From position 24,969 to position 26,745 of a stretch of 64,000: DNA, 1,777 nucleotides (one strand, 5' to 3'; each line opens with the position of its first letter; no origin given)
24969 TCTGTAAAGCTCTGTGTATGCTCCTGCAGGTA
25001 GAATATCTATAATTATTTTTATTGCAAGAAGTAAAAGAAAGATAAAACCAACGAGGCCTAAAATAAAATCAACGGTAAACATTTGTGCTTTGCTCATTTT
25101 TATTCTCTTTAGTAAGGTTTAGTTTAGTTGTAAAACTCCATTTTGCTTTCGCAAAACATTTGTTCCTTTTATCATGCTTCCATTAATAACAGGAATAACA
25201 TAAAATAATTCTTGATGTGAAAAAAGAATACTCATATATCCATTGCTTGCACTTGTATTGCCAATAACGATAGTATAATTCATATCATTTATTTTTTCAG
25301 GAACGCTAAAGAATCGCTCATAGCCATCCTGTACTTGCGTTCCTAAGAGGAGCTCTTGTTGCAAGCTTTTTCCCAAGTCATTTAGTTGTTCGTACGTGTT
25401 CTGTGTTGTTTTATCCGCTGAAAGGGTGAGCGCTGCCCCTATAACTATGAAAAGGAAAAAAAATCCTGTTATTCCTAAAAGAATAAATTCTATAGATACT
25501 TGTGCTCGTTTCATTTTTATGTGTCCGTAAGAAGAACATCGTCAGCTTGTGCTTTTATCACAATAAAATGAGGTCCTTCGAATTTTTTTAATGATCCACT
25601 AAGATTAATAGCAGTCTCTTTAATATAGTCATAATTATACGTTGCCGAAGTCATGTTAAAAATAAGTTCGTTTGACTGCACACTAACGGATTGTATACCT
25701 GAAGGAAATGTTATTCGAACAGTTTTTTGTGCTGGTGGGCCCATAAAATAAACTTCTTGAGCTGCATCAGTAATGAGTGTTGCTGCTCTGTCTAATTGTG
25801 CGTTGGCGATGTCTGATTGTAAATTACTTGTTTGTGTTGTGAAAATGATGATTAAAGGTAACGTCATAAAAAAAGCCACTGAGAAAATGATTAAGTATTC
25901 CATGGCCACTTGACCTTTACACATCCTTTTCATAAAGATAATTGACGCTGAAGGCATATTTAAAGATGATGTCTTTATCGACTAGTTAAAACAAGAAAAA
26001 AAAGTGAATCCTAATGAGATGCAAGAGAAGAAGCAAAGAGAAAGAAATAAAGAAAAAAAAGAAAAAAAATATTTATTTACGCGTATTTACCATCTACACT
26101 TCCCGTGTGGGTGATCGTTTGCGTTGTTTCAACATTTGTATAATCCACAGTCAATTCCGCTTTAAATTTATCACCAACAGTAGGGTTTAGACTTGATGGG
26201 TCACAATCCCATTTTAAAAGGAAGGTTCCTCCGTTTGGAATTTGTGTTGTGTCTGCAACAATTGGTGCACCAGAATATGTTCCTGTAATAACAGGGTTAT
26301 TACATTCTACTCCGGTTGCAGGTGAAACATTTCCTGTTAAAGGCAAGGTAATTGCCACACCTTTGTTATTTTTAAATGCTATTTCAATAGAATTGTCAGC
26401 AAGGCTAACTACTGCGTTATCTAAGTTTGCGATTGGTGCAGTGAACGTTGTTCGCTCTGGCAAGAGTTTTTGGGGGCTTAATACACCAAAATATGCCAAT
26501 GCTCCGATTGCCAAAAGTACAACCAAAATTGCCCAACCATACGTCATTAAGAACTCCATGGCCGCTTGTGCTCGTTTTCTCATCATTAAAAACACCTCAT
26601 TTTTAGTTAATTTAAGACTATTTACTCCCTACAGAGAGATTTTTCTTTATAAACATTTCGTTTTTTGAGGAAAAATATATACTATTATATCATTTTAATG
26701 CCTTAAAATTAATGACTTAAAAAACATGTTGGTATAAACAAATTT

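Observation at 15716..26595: Eleven-gene single-strand type-IV-pilus-like locus with a 909-aa vWA-domain pilin-like adhesin and heavy N-glycosylation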

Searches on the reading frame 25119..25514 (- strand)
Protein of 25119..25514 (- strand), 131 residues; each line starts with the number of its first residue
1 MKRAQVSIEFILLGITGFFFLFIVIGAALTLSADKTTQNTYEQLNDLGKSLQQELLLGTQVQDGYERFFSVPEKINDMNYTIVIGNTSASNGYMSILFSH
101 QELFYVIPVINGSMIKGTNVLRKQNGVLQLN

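Call 3: search_protein_families(library=pfam, proteins=[window:25119-25514:-], max_evalue=0.1)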
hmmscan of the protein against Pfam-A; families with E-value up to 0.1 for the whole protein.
window:25119-25514:- (131 aa): 1 family
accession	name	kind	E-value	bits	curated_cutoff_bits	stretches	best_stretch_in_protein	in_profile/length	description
PF04021.17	Class_IIIsignal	-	0.0075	16.6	23.7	1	2-13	1-12/27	Class III signal peptide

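Call 4: search_protein_families(library=ncbifam, proteins=[window:25119-25514:-], max_evalue=0.1)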
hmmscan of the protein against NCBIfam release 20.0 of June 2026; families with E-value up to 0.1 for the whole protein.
window:25119-25514:- (131 aa): 0 families

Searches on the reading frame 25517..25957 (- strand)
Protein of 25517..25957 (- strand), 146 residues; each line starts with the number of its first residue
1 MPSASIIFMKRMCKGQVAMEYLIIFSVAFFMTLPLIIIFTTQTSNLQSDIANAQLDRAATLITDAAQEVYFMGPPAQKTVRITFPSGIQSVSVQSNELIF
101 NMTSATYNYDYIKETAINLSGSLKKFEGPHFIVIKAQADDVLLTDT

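Call 3: search_protein_families(library=pfam, proteins=[window:25517-25957:-], max_evalue=0.1)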
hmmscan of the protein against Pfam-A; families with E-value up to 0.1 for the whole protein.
window:25517-25957:- (146 aa): 3 families
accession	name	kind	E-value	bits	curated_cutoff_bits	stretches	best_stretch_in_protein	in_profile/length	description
PF04021.17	Class_IIIsignal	-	0.0049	17.2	23.7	1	14-27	2-15/27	Class III signal peptide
PF10639.15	TMEM234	-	0.042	14.4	30.1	0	88-123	22-56/113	Putative transmembrane family 234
PF01179.26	Cu_amine_oxid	-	0.085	12.2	27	0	89-124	138-173/407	Copper amine oxidase, enzyme domain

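Call 4: search_protein_families(library=ncbifam, proteins=[window:25517-25957:-], max_evalue=0.1)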
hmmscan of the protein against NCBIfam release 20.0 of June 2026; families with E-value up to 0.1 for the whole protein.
window:25517-25957:- (146 aa): 2 families
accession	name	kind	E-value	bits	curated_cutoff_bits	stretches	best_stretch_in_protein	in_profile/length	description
TIGR03780.1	Bac_Flav_CT_N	equivalog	0.015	14.4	164.1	1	60-114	28-82/285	conjugative transposon protein TraN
TIGR03943.1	TIGR03943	equivalog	0.062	12.7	88.8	1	27-123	58-141/221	TIGR03943 family putative permease subunit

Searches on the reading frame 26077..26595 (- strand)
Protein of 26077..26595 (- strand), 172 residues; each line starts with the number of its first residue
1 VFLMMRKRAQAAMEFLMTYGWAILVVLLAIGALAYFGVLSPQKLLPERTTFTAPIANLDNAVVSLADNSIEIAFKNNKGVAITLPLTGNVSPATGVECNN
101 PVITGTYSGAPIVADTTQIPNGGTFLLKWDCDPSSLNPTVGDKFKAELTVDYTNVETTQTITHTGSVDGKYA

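Call 3: search_protein_families(library=pfam, proteins=[window:26077-26595:-], max_evalue=0.1)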
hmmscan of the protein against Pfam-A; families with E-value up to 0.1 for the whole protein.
window:26077-26595:- (172 aa): 0 families

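Call 4: search_protein_families(library=ncbifam, proteins=[window:26077-26595:-], max_evalue=0.1)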
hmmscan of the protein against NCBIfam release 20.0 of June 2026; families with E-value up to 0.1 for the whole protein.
window:26077-26595:- (172 aa): 1 family
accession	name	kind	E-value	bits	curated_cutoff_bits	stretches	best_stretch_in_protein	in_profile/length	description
NF040686.1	TcpD_dom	domain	0.012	15.5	24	1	13-45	19-51/63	TcpD family membrane protein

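Call 19: find_homologous_proteins(query=window:26077-26583:-)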
Query window:26077-26583:- (168 aa): 5596 proteins with E <= 0.001 among 5846 candidates; the best 120 are listed.
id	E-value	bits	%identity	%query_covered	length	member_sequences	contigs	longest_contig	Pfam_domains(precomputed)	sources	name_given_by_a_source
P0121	1.4e-105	368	100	100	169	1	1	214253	-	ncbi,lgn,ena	-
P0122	3.1e-83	296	82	100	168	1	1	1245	-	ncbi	-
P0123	1.0e-73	265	71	99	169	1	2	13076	-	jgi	jgi:uncharacterized protein (UPF0333 family)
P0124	1.7e-72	261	72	99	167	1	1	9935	-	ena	-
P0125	1.8e-72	261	72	99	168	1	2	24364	-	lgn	-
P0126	2.0e-72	260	72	100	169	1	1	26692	-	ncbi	ncbi:MAG: hypothetical protein ACQESE_03215 [Nanobdellota archaeon]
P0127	2.8e-71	257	72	99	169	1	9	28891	-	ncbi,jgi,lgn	jgi:uncharacterized protein (UPF0333 family)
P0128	1.6e-70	254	68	98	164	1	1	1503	-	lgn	-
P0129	6.6e-70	252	71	99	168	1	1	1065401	-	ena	-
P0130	1.9e-69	251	69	99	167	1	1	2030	-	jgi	jgi:hypothetical protein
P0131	1.8e-68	248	69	99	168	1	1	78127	-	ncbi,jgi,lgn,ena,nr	ncbi:MAG TPA: hypothetical protein VEC16_01990 [Alphaproteobacteria bacterium]|nr:hypothetical prote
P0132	2.5e-68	247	71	100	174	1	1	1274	-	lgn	-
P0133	4.5e-68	246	68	100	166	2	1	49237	-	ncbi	ncbi:MAG: hypothetical protein ACLFTH_00960 [Candidatus Woesearchaeota archaeon]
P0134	5.4e-68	246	66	99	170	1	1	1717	-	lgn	-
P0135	8.2e-68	246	71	99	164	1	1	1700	-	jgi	-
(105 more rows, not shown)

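Call 20: find_encoding_contigs(protein=P0121, flank=10000, max_places=3)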
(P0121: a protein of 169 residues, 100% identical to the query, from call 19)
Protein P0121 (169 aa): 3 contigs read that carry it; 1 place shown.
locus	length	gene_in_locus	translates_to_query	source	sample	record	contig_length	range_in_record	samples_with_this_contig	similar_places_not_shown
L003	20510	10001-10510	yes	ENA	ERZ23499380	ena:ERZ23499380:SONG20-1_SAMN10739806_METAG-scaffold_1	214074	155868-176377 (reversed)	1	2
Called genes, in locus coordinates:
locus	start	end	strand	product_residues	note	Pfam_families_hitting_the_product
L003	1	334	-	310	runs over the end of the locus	PF01207:Dus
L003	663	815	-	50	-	-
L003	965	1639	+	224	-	-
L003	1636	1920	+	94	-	PF14947:HTH_45, PF09202:Rio2_N (weak)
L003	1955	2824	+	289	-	-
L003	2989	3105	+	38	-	-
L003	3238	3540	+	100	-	PF01541:GIY-YIG (faint)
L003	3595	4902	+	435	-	PF00145:DNA_methylase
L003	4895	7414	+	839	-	PF13589:HATPase_c_3, PF02518:HATPase_c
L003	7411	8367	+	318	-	-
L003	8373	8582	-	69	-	PF25213:HVO_A0261_N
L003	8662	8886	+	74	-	-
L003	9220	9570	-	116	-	-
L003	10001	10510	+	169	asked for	-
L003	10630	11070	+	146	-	-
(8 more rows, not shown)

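Call 45: search_solved_structures(query=A2, max_evalue=10, show_alignments=2)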
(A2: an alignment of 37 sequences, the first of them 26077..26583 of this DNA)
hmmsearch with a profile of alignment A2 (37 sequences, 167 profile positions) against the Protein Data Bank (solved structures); distinct sequences matched with E-value up to 10: 3.
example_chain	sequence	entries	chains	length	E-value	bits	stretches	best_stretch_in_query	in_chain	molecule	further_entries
7dhf_A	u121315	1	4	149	0.96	12.5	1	37-110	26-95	Protein-tyrosine-phosphatase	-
7dhd_A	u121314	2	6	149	1.1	12.4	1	38-110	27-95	Protein-tyrosine-phosphatase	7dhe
8j5k_7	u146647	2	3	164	1.2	12.3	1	5-36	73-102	FCPII-H2, fucoxanthin chlorophyll a/c binding protein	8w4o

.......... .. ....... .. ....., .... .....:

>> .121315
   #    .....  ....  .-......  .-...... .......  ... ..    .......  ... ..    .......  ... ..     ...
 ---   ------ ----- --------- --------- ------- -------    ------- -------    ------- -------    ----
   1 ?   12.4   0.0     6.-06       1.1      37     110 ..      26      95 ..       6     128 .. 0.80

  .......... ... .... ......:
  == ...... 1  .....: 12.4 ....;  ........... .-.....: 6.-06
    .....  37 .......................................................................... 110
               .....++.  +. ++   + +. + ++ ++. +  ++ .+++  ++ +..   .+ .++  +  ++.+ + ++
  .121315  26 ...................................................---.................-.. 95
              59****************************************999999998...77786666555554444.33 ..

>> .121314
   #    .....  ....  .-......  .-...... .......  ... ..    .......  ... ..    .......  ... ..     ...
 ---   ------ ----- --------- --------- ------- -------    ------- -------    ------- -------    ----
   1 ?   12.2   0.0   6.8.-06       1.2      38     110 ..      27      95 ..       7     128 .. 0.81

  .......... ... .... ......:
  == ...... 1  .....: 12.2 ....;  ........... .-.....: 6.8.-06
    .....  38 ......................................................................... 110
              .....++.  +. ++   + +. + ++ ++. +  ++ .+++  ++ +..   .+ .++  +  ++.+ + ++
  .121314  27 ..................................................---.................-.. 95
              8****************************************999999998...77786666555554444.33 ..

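Call 49: predict_structure(alignment_id=A2)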
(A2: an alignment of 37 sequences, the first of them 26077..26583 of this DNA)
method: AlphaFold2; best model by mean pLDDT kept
length: 168 residues; sequences in the alignment: 37
mean_pLDDT: 87.7   pTM: 0.70
mean pLDDT of the five models: 87.7, 87.3, 84.9, 79.5, 79.0
residues with pLDDT >= 90: 85; 70-90: 70; 50-70: 13; < 50: 0
segments of 3 or more residues with pLDDT < 50: none
pLDDT, mean of each block of 10 residues (from residue 1): 76 90 93 69 81 89 90 96 86 81 96 97 89 81 93 95 86
secondary structure, 60 per line:
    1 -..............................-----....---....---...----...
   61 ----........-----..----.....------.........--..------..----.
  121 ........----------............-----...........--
elements in order: H2-31 H37-40 E44-47 E51-53 E58-60 E65-72 E84-88 E95-103 E120-128 E139-150 E156-166

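Call 51: fold_search(model_id=the predicted structure, library=pdb)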
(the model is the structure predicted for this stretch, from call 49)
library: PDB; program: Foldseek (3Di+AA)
matches with E <= 10: 803; with E <= 0.001: 0
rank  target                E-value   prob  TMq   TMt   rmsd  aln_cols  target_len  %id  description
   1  4hji_A                1.2e-03  1.00  0.34  0.36   6.8       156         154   14  Structure of the CooA pilin subunit from enterotoxigenic Escherichia coli (released 2012-12-19)
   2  4hji_B                1.3e-03  1.00  0.33  0.35   6.5       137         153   15  Structure of the CooA pilin subunit from enterotoxigenic Escherichia coli (released 2012-12-19)
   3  8k2j                  2.0e-03  1.00  0.41  0.16   6.8       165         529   12  Crystal structure of Group 3 Oligosaccharide/Monosaccharide-releasing beta-N-acetylgalactosaminidase NgaDssm, apo form (released 2024-04-24)
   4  6fwy_A                3.6e-03  0.95  0.27  0.18  11.4       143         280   15  Thioester domain of the Enterococcus faecium TIE86 protein (released 2018-08-08)
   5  3sph                  4.0e-03  0.98  0.35  0.20  18.2       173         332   13  Inward rectifier potassium channel Kir2.2 I223L mutant in complex with PIP2 (released 2011-08-24)
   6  3spi                  4.3e-03  0.97  0.33  0.19  18.0       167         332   14  Inward rectifier potassium channel Kir2.2 in complex with PIP2 (released 2011-08-24)
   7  8b7d                  4.5e-03  0.85  0.25  0.28  11.4       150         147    9  Luminal domain of TMEM106B (released 2023-07-19)
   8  6fwy_C                4.8e-03  0.94  0.28  0.18  11.2       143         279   15  Thioester domain of the Enterococcus faecium TIE86 protein (released 2018-08-08)
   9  6m86                  5.6e-03  0.98  0.36  0.21  18.1       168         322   14  Crystal Structure of Inward Rectifier Kir2.2 Force Open Mutant (released 2019-09-04)
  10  9pr5_A                5.9e-03  0.98  0.34  0.22  14.2       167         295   17  Cryo-EM structure of the human inward-rectifier potassium 7.1 channel (Kir7.1) extended state (released 2026-02-25)
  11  8qvc_B                6.2e-03  1.00  0.45  0.56   4.3       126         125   11  Deinococcus aerius TR0125 C-glucosyl deglycosidase (CGD), wild type crystal cryoprotected with glycerol (released 2024-05-29)
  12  8rjc_5                6.2e-03  0.96  0.31  0.30  10.5       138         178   12  Structure of the rabbit 80S ribosome stalled on a 2-TMD rhodopsin intermediate in complex with Sec61-TRAP, open confor (released 2024-01-24)
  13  2wli_B                7.4e-03  0.97  0.31  0.22  14.9       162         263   12  POTASSIUM CHANNEL FROM MAGNETOSPIRILLUM MAGNETOTACTICUM (released 2010-06-09)
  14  3spj                  7.8e-03  0.99  0.36  0.21  17.9       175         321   13  Apo inward rectifier potassium channel Kir2.2 I223L mutant (released 2011-08-24)
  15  3q48_A                8.2e-03  0.99  0.33  0.29   6.7       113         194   11  Crystal structure of Pseudomonas aeruginosa CupB2 chaperone (released 2011-02-09)
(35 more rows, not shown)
